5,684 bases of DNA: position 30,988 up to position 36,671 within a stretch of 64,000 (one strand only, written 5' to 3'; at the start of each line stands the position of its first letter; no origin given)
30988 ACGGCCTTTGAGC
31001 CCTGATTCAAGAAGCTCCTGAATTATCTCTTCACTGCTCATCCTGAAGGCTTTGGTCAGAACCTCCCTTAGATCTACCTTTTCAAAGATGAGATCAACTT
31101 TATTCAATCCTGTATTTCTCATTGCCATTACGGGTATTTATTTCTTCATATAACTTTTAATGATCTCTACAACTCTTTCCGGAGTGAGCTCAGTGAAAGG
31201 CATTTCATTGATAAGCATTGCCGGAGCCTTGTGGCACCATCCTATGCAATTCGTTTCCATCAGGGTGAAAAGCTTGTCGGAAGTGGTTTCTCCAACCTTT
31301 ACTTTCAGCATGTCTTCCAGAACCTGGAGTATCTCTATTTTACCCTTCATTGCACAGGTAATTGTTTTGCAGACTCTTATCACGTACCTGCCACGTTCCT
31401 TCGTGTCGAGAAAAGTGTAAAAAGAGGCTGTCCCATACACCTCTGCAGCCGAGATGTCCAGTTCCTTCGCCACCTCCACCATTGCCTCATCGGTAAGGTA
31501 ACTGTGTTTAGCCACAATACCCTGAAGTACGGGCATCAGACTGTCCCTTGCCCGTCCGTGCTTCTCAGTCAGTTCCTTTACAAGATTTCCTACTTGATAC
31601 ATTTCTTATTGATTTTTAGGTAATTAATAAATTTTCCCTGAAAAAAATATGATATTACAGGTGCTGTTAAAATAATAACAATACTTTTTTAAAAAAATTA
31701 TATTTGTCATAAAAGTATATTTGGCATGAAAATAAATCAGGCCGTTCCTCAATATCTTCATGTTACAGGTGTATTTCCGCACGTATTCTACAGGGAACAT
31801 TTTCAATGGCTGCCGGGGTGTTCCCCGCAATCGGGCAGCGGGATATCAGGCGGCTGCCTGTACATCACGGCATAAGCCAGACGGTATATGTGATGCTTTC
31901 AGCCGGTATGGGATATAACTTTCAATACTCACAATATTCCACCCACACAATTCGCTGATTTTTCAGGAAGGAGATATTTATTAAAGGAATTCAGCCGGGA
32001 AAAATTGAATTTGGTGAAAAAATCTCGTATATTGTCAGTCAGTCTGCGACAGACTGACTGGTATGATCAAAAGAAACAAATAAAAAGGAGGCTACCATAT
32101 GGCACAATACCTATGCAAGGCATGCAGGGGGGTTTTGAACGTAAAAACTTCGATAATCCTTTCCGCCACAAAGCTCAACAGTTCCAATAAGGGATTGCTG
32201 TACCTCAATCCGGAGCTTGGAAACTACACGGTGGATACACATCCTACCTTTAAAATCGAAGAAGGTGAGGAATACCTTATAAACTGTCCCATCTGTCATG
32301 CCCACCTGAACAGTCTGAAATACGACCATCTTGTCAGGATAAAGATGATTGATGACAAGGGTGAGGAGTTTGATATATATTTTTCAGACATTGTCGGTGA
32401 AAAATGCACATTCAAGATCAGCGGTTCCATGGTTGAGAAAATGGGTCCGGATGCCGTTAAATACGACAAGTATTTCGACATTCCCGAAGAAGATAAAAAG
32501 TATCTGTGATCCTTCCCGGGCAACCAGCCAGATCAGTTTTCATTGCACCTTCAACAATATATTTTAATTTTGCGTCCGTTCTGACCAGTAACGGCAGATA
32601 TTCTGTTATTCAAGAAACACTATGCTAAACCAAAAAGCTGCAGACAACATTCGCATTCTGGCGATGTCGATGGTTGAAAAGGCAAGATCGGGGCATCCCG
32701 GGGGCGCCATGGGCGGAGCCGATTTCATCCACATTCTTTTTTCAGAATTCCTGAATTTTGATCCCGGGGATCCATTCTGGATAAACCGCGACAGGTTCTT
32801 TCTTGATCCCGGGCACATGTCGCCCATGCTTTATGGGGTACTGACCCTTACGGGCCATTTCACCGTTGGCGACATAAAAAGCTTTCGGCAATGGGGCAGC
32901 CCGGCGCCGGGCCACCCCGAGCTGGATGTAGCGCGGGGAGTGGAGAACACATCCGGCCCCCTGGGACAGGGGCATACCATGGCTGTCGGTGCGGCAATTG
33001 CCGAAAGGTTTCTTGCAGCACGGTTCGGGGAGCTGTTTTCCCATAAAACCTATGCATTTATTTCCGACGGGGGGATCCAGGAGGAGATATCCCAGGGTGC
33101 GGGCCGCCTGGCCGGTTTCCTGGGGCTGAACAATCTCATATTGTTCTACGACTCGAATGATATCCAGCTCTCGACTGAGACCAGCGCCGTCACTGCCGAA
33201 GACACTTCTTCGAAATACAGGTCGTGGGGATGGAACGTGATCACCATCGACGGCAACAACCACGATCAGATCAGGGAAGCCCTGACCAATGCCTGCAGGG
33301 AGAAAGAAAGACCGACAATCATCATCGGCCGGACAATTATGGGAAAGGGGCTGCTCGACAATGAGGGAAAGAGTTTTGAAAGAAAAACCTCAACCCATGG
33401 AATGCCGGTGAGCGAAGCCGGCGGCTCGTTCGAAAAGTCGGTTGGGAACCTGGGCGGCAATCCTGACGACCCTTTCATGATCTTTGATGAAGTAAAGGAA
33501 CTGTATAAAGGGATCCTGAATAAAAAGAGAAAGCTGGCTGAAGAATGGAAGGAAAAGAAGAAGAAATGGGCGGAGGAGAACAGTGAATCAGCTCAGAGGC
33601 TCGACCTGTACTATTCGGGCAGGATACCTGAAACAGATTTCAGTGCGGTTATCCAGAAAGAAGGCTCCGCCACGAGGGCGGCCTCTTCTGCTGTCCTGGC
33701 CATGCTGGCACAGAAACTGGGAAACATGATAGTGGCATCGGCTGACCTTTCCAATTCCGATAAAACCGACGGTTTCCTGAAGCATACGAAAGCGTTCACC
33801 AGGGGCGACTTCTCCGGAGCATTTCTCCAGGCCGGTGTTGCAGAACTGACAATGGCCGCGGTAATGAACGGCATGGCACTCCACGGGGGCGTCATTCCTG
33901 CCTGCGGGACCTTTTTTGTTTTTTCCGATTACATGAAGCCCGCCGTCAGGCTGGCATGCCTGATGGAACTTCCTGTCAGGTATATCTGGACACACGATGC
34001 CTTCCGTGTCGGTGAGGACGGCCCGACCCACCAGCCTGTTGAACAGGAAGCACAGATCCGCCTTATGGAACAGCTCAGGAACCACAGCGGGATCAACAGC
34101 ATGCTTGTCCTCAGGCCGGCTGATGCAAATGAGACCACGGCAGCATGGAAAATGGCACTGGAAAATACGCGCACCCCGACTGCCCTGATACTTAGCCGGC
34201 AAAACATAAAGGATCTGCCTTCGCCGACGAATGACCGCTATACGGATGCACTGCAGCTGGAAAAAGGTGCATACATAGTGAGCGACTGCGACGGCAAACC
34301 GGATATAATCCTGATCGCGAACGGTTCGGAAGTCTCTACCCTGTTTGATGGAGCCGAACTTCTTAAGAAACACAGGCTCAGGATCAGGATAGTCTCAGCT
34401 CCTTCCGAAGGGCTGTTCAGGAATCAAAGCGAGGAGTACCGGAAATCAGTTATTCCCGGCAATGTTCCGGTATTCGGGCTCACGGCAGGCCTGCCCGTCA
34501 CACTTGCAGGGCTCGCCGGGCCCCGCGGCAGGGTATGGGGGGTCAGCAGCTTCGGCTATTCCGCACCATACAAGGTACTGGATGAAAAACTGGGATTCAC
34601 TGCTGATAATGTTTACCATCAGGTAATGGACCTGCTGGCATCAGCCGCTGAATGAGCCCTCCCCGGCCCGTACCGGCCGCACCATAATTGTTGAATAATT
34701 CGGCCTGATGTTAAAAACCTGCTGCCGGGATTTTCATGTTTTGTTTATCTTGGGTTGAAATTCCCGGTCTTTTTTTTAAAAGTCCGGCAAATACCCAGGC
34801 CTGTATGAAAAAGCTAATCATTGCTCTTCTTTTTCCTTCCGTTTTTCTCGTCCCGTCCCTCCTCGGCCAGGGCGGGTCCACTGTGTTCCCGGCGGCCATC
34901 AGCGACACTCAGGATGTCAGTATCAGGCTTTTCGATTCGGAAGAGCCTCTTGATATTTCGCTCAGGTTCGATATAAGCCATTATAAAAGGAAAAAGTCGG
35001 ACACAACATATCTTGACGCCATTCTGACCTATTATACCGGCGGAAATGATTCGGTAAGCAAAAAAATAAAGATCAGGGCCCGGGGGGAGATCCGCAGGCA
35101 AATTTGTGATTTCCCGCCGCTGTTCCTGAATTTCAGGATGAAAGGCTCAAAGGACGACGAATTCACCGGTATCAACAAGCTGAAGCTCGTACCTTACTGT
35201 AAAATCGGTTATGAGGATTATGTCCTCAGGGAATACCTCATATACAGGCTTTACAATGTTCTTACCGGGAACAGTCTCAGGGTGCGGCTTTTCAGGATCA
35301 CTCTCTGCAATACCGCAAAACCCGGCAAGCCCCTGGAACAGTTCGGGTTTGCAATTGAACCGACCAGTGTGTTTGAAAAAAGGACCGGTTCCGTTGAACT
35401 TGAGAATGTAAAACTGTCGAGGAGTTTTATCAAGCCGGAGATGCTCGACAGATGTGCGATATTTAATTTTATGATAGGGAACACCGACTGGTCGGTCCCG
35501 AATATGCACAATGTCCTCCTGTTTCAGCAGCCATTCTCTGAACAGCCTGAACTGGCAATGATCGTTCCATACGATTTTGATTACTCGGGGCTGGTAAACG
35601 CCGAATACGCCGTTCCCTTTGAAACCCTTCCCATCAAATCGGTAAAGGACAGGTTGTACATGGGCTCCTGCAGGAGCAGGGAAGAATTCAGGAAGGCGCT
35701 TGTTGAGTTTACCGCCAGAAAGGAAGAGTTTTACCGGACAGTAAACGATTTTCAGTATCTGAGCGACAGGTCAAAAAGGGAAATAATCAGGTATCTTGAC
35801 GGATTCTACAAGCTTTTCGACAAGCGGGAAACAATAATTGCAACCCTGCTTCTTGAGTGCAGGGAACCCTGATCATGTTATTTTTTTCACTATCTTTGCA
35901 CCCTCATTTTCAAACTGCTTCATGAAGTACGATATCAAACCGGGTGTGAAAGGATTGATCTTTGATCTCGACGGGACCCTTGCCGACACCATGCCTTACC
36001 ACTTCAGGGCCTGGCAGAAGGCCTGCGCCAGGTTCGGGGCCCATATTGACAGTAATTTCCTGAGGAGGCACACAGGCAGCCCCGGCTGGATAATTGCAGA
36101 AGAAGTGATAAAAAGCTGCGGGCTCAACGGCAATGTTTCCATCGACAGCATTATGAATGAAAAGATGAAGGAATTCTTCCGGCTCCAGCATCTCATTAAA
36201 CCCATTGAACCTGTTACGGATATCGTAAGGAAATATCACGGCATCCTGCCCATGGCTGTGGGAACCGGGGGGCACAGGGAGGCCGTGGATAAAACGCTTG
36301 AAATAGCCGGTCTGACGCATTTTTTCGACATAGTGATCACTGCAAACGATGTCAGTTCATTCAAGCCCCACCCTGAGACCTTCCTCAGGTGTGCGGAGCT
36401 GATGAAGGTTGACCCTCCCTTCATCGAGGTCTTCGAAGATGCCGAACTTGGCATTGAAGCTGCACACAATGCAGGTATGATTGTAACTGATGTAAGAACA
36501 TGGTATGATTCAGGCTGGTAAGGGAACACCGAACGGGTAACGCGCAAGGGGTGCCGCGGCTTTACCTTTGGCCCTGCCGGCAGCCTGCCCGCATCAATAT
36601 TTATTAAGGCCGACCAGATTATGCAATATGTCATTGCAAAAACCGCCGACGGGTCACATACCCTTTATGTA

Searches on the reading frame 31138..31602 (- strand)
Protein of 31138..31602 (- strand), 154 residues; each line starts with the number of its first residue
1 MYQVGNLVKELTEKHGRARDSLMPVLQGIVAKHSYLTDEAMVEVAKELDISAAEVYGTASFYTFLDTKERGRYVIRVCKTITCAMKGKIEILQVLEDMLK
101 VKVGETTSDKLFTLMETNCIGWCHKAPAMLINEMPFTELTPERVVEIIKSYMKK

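Call 34: search_protein_families(library=pfam, proteins=[window:31138-31602:-], max_evalue=0.000001)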
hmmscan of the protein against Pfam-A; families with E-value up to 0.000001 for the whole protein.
window:31138-31602:- (154 aa): 1 family
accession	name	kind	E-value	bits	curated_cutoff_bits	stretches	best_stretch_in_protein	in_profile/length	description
PF01257.25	2Fe-2S_thioredx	-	8.8e-45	152.6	24.8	1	9-151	2-144/145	Thioredoxin-like [2Fe-2S] ferredoxin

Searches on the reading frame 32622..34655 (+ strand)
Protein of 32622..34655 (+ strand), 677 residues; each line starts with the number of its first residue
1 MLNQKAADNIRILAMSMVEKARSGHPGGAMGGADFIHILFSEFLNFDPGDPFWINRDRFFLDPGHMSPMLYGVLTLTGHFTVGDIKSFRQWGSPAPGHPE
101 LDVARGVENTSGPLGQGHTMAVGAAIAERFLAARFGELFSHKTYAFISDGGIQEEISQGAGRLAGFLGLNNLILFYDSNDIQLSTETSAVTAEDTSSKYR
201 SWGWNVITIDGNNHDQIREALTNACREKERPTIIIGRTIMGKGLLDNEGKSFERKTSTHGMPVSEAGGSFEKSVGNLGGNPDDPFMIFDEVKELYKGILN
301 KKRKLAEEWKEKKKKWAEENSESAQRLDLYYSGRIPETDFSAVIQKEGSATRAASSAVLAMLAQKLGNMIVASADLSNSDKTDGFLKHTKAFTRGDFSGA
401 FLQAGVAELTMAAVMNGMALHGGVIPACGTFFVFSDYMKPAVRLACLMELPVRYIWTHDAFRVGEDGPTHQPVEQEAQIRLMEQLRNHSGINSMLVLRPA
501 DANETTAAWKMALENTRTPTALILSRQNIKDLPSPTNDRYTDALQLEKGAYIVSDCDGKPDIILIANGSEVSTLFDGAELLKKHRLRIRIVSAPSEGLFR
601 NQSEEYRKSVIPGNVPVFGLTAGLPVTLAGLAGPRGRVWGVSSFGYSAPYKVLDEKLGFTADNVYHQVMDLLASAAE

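Call 33: search_protein_families(library=pfam, proteins=[window:32622-34655:+], max_evalue=0.000001)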
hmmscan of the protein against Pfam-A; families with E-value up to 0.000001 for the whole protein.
window:32622-34655:+ (677 aa): 3 families
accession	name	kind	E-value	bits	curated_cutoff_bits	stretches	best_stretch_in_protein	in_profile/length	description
PF00456.26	Transketolase_N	-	9.8e-92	307.9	22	1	3-336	2-334/334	Transketolase, thiamine diphosphate binding domain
PF02779.29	Transket_pyr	-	1.3e-42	145.9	27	1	350-529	4-172/174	Transketolase, pyrimidine binding domain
PF22613.1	Transketolase_C_1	-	8.8e-30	103.7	27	1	549-660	1-113/113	Transketolase-like TK C-terminal domain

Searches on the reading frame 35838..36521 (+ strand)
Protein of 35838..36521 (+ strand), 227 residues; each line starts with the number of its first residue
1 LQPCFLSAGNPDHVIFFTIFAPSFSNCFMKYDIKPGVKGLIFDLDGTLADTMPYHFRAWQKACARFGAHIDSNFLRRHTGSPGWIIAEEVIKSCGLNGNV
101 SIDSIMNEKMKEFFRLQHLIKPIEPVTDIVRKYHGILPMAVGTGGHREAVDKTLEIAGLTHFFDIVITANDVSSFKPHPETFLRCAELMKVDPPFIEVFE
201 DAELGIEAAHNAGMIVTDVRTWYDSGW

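Call 33: search_protein_families(library=pfam, proteins=[window:35838-36521:+], max_evalue=0.000001)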
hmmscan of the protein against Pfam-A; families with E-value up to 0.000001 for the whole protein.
window:35838-36521:+ (227 aa): 2 families
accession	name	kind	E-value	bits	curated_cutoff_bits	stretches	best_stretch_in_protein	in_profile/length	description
PF13419.12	HAD_2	-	8.3e-28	98.1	23.8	1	40-216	1-175/178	Haloacid dehalogenase-like hydrolase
PF00702.32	Hydrolase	-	3.5e-24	86.7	26.4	1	37-213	1-191/191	haloacid dehalogenase-like hydrolase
